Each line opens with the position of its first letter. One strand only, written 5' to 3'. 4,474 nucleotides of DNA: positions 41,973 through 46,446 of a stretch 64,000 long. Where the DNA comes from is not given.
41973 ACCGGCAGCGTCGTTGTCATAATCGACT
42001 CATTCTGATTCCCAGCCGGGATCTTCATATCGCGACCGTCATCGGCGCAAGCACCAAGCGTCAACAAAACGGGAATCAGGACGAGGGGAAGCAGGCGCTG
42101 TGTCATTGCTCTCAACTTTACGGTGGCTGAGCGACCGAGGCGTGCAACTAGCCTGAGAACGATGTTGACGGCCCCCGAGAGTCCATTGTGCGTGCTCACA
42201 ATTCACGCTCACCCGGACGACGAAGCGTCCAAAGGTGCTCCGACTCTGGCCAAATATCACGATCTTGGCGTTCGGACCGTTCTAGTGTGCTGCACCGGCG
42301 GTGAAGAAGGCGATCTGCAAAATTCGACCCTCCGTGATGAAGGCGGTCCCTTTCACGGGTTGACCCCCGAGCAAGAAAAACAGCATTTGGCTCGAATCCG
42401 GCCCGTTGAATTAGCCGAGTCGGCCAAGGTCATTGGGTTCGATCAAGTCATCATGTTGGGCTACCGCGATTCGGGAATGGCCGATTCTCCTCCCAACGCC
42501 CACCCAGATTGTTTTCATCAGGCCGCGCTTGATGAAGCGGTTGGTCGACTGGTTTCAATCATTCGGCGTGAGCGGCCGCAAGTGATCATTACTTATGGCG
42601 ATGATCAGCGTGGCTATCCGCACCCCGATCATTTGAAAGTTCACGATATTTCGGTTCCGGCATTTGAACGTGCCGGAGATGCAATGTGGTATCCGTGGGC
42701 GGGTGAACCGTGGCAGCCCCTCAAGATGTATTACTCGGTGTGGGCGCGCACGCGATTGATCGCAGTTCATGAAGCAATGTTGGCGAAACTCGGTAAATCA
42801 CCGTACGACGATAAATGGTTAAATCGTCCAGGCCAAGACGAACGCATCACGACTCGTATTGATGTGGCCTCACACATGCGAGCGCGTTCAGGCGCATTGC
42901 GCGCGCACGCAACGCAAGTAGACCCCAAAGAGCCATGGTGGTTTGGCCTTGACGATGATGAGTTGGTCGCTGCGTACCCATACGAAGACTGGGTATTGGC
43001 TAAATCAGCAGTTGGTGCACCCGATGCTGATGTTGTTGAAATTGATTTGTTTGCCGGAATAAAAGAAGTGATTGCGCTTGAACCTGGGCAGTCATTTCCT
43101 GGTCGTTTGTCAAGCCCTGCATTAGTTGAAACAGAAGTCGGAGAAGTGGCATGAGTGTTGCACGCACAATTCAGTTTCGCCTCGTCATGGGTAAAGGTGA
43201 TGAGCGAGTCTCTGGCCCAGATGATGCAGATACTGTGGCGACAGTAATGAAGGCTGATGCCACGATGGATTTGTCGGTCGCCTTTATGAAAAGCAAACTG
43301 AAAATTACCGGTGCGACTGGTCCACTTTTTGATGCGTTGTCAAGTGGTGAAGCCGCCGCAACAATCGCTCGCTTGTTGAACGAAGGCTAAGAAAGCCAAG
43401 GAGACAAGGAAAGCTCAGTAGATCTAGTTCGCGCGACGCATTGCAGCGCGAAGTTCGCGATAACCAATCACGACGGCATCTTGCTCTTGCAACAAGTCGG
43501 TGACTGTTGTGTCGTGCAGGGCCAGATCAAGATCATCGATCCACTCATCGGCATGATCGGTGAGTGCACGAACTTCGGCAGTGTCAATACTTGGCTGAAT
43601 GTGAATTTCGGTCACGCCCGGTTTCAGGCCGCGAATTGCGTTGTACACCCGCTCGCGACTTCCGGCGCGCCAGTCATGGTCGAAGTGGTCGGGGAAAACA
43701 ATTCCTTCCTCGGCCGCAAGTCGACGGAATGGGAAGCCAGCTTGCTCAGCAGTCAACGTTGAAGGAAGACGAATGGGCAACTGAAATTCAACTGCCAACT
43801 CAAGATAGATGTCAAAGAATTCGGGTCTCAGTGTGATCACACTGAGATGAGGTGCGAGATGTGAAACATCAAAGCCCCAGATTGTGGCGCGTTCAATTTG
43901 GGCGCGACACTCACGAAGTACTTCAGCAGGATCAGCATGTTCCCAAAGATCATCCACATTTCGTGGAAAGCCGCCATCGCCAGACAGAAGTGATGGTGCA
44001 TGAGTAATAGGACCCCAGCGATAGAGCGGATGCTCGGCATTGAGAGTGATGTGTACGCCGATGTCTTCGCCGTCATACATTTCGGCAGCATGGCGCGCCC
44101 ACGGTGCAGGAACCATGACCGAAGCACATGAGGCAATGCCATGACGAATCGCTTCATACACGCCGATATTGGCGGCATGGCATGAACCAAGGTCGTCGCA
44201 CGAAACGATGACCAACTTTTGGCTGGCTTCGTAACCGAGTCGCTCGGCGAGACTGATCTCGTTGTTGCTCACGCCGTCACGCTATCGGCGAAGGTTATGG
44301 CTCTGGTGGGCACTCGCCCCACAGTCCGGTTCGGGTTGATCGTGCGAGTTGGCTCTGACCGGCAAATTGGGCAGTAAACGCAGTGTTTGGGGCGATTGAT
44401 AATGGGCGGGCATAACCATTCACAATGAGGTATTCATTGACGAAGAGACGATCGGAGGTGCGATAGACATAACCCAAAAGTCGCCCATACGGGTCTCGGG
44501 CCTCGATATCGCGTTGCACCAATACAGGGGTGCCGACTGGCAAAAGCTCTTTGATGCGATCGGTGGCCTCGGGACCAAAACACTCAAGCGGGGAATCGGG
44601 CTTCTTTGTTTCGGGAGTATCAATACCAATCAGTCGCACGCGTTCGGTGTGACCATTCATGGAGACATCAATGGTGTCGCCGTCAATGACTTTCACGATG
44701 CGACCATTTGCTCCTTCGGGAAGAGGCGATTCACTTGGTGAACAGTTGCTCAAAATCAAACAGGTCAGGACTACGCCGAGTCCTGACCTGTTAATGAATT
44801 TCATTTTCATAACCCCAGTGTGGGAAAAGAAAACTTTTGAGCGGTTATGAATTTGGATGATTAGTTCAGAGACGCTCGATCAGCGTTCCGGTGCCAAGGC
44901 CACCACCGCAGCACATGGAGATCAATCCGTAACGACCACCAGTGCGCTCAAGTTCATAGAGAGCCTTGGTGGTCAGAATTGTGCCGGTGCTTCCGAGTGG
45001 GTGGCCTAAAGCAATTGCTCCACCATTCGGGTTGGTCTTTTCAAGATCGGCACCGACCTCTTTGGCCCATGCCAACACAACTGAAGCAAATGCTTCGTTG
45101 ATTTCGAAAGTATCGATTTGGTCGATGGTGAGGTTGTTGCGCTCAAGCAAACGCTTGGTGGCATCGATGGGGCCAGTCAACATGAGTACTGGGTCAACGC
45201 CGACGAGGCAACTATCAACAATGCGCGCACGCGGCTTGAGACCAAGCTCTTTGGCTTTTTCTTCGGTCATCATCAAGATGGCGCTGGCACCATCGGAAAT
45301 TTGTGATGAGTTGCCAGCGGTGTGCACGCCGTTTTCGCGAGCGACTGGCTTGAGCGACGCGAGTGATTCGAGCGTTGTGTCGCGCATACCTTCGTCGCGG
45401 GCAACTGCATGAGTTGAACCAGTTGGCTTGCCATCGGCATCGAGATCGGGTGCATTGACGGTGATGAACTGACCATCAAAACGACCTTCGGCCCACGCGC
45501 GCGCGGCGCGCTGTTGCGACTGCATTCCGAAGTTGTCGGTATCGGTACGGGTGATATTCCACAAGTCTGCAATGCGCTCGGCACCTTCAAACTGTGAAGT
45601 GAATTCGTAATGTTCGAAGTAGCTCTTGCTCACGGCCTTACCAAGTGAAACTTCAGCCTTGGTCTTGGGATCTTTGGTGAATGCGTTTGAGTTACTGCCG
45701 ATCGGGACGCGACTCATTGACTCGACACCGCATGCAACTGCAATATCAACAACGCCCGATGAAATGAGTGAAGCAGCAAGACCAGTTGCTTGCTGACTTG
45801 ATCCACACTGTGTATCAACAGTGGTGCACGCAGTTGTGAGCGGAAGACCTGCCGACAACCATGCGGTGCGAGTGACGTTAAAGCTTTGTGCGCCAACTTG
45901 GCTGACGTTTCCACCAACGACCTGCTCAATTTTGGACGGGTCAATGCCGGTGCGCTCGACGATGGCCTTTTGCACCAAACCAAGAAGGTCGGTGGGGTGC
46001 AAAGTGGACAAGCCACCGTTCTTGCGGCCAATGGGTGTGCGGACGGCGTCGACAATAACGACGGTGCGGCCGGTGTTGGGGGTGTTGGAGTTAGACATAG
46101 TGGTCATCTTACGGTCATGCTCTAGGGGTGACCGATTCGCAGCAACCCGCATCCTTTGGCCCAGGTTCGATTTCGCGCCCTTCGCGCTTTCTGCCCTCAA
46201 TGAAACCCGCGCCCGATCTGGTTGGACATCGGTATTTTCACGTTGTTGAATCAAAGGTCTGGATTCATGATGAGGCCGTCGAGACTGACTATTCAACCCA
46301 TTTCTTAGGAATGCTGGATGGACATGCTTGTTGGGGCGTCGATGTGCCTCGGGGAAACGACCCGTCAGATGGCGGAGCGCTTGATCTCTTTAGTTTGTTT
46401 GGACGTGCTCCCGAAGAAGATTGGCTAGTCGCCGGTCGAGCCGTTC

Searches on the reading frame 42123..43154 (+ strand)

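Call 9: search_protein_families(library=pfam, proteins=[window:42123-43154:+])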
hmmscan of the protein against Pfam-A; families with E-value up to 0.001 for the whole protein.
window:42123-43154:+ (343 aa): 1 family
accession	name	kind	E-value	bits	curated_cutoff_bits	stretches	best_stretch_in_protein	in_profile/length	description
PF02585.22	PIG-L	-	9.4e-27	94.5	28.2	1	25-178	1-126/129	GlcNAc-PI de-N-acetylase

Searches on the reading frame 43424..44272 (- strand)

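Call 9: search_protein_families(library=pfam, proteins=[window:43424-44272:-])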
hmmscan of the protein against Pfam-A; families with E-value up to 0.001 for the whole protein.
window:43424-44272:- (282 aa): 1 family
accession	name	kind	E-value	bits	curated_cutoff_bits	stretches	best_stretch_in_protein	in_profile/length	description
PF04794.17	YdjC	-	3.4e-43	148.8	29.7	1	21-255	2-259/266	YdjC-like protein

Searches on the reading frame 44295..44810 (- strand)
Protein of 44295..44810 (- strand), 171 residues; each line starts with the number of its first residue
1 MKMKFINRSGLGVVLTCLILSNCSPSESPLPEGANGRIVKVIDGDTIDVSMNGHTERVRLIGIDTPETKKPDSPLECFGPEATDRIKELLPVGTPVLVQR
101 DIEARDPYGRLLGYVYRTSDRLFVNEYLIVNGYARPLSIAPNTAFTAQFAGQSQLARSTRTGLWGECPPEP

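Call 9: search_protein_families(library=pfam, proteins=[window:44295-44810:-])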
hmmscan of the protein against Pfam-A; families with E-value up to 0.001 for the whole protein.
window:44295-44810:- (171 aa): 1 family
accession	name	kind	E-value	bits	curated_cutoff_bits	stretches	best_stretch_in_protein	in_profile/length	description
PF00565.23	SNase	-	1.9e-18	67.3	21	1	57-165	1-106/107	Staphylococcal nuclease homologue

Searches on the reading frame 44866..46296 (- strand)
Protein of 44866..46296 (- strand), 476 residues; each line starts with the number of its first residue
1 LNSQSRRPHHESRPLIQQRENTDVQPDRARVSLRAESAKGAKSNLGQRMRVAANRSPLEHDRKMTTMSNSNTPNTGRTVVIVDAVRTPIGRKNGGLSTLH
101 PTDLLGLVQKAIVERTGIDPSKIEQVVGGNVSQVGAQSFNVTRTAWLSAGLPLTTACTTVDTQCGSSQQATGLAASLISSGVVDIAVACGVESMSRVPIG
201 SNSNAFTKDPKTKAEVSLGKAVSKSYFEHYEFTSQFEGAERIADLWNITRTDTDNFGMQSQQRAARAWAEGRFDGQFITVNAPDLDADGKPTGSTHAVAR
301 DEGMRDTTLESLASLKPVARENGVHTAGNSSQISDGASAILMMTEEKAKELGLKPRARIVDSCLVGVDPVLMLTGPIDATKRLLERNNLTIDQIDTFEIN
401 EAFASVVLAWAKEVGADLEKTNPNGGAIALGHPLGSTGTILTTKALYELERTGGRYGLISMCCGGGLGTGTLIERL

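Call 9: search_protein_families(library=pfam, proteins=[window:44866-46296:-])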
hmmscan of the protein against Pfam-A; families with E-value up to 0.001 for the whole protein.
window:44866-46296:- (476 aa): 3 families
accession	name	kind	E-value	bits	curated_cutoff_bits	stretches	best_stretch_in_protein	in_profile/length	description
PF00108.29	Thiolase_N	-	4.6e-61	206.9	26.4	1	79-346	1-260/260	Thiolase, N-terminal domain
PF02803.24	Thiolase_C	-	8e-41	139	27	1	353-475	1-123/123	Thiolase, C-terminal domain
PF00109.32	ketoacyl-synt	-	4e-05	23.8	20.8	1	151-195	161-205/252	Beta-ketoacyl synthase, N-terminal domain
